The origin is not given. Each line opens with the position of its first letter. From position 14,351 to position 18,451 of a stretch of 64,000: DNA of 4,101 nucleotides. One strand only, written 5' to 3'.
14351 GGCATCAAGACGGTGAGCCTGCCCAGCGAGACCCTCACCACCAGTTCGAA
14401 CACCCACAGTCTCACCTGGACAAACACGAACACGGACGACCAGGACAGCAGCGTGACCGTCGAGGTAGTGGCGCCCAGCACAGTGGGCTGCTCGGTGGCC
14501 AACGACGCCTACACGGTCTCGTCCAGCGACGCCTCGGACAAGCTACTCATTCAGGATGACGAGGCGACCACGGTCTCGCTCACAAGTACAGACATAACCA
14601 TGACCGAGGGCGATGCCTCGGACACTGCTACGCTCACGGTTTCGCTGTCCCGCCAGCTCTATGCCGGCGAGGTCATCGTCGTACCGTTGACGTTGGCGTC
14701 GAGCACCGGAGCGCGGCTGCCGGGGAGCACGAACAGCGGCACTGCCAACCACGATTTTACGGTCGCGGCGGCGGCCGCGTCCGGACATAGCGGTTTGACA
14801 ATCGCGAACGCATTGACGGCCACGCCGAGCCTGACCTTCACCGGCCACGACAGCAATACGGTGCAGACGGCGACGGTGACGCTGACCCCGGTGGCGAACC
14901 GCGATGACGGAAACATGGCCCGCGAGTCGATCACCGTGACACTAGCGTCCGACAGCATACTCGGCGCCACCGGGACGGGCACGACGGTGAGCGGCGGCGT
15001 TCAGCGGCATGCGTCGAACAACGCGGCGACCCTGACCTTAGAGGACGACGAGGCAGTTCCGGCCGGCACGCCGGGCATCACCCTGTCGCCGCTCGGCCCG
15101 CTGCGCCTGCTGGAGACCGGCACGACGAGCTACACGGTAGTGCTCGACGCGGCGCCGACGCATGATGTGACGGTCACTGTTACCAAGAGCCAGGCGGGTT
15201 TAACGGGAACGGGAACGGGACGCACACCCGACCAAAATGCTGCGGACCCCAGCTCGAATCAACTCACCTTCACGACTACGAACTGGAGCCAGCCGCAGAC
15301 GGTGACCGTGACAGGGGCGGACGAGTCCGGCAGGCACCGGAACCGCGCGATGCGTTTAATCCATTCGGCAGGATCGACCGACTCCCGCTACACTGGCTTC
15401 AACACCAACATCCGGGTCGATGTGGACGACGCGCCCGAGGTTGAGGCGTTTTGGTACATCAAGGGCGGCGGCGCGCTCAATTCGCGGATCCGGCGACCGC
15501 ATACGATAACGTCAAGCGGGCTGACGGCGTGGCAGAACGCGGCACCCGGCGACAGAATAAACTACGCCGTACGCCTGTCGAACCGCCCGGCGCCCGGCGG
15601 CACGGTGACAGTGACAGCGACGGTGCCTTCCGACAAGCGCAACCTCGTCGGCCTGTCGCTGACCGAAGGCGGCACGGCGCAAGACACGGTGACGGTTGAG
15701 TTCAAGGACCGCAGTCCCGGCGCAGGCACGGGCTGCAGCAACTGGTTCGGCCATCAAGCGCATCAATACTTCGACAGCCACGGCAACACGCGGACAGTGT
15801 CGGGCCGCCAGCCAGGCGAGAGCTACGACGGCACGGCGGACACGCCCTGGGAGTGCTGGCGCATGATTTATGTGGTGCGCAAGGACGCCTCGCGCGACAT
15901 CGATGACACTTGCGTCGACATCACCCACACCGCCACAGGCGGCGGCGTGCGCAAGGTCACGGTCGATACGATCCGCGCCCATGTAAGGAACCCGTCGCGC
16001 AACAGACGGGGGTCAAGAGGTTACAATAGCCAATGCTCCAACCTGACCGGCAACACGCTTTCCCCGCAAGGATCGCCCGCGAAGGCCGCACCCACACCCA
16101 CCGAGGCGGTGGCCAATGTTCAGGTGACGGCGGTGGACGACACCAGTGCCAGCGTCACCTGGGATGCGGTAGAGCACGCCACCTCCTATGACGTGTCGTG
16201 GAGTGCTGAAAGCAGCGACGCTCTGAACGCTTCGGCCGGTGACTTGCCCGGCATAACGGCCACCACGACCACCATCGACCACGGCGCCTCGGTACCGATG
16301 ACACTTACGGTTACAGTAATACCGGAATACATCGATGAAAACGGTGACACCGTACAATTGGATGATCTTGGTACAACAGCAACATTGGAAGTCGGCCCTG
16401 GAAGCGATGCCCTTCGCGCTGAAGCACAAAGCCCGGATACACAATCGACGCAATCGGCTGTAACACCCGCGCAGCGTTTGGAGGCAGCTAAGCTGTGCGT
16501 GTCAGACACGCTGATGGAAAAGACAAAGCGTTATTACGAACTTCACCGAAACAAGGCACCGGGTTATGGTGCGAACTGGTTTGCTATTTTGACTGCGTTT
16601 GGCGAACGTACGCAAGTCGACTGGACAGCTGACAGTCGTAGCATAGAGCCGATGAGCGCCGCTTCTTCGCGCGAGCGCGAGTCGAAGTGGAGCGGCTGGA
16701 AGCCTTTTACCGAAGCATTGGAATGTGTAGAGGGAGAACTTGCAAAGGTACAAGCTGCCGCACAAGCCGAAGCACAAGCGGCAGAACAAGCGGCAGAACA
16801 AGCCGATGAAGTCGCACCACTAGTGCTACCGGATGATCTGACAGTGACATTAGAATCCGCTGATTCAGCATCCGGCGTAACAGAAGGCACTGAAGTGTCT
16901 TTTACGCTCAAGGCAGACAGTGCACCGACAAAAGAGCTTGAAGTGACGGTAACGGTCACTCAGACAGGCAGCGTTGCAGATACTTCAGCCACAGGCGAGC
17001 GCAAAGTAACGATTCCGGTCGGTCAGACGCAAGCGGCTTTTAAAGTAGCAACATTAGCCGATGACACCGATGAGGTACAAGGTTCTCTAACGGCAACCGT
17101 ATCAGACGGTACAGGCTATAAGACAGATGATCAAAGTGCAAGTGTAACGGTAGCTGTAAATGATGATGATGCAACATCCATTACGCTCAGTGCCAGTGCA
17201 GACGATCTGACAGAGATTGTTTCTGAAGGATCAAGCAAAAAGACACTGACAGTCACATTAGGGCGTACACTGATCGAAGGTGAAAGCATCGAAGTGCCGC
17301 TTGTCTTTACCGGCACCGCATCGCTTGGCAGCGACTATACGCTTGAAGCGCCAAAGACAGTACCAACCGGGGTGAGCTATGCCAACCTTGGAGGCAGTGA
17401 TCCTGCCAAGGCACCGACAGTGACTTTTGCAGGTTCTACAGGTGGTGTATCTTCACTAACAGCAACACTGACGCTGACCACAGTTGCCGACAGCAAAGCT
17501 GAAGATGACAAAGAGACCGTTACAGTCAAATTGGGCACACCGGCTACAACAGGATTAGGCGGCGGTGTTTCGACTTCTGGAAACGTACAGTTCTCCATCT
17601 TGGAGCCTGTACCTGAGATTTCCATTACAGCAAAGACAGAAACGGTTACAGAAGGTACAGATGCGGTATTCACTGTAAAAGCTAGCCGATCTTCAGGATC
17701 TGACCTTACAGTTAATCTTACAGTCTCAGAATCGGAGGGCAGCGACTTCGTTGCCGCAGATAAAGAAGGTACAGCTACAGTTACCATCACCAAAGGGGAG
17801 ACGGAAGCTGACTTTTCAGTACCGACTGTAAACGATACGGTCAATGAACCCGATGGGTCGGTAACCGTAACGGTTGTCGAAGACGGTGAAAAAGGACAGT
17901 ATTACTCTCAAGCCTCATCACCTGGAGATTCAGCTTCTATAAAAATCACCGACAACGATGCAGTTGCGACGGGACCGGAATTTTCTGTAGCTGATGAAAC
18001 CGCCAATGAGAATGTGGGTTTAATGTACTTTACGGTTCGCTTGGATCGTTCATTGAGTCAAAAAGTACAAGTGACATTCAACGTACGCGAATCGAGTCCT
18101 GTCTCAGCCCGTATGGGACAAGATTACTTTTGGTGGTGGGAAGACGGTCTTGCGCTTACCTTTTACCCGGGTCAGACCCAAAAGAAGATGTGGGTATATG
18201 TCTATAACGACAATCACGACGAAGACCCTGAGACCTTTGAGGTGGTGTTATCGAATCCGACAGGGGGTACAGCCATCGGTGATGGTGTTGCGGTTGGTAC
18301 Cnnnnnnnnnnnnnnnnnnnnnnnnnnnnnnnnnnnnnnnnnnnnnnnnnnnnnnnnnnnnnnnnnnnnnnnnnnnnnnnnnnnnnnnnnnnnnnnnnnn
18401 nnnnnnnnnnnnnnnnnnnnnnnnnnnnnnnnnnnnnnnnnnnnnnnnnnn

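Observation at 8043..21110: About 12.7 kb of accessory DNA splits the normally adjacent divergent map / rpsB pair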

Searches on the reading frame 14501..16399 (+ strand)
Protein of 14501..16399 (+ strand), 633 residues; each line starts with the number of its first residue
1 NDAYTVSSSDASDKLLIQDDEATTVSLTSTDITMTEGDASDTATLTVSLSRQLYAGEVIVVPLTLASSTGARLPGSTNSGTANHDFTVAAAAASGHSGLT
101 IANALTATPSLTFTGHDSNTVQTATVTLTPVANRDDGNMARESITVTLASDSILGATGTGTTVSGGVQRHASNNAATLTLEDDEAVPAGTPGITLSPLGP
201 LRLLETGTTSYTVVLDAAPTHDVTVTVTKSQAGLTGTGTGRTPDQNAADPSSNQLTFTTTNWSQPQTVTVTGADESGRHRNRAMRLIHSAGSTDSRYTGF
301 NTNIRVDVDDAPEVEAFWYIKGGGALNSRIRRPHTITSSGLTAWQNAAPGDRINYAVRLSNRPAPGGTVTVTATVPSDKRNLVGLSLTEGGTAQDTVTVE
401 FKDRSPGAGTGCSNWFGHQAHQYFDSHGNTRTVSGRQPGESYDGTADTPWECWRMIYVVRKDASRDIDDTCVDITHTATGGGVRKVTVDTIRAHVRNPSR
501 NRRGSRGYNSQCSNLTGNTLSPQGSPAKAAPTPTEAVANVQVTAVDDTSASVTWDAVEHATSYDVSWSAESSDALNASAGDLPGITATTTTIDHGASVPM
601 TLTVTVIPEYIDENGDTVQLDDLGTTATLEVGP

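Call 36: search_protein_families(library=pfam, proteins=[window:14501-16399:+], max_evalue=1)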
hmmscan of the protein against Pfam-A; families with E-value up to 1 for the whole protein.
window:14501-16399:+ (633 aa): 4 families
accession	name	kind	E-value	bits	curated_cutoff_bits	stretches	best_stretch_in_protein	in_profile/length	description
PF00041.27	fn3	-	0.0011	19.5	25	1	536-590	2-51/84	Fibronectin type III domain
PF08828.15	DSX_dimer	-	0.19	11.8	23.9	1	449-469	20-40/49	Doublesex dimerisation domain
PF16341.10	DUF4971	-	0.43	10.8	31.3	1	205-275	49-116/141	Domain of unknown function (DUF4971)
PF15868.10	MBF2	-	0.64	10.9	25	0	374-403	47-76/90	Transcription activator MBF2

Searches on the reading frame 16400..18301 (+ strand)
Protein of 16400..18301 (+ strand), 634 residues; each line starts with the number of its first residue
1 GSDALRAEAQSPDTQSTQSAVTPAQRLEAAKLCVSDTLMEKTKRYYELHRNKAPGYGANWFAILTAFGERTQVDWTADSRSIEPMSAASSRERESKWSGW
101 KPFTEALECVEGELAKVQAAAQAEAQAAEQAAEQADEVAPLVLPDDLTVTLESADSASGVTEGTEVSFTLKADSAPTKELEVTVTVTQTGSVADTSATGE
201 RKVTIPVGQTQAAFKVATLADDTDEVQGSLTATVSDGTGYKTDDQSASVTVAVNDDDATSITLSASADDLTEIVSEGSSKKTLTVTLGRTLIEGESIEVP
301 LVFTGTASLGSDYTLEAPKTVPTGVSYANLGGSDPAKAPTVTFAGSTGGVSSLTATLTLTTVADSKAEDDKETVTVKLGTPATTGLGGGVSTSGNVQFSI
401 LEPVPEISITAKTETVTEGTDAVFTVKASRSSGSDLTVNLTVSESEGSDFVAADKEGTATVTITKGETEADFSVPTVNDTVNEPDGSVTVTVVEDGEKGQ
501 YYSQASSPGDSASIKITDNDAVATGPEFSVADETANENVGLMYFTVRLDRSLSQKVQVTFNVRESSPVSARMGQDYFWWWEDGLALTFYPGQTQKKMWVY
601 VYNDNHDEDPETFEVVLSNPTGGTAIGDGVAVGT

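Call 36: search_protein_families(library=pfam, proteins=[window:16400-18301:+], max_evalue=1)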
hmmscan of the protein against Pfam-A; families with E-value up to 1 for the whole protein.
window:16400-18301:+ (634 aa): 9 families
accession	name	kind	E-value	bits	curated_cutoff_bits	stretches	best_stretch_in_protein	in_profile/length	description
PF03160.20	Calx-beta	-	5.5e-13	49.4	27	2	528-625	10-102/119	Calx-beta domain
PF20579.4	LapA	-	0.00071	20.4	27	1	407-518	5-98/99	LapA domain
PF19079.5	CFSR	-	0.0039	17.8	27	1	480-500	22-42/49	Collagen-flanked surface repeat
PF13927.12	Ig_3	-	0.015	16.2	30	0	405-464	2-62/78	Immunoglobulin domain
PF10610.15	Tafi-CsgC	-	0.06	13.9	25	1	181-240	36-93/99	Thin aggregative fimbriae synthesis protein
PF16548.10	FlgT_N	-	0.077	14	28.8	0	112-138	15-41/87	Flagellar assembly protein T, N-terminal domain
PF06623.16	MHC_I_C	-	0.083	13.1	20.4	0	496-507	2-13/28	MHC_I C-terminus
PF10699.14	HAP2-GCS1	-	0.12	11.3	27.4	0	242-281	332-370/515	Male gamete fusion factor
PF06534.19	RGM_C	-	0.14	11.7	27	1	183-292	38-143/237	Repulsive guidance molecule (RGM) C-terminal domain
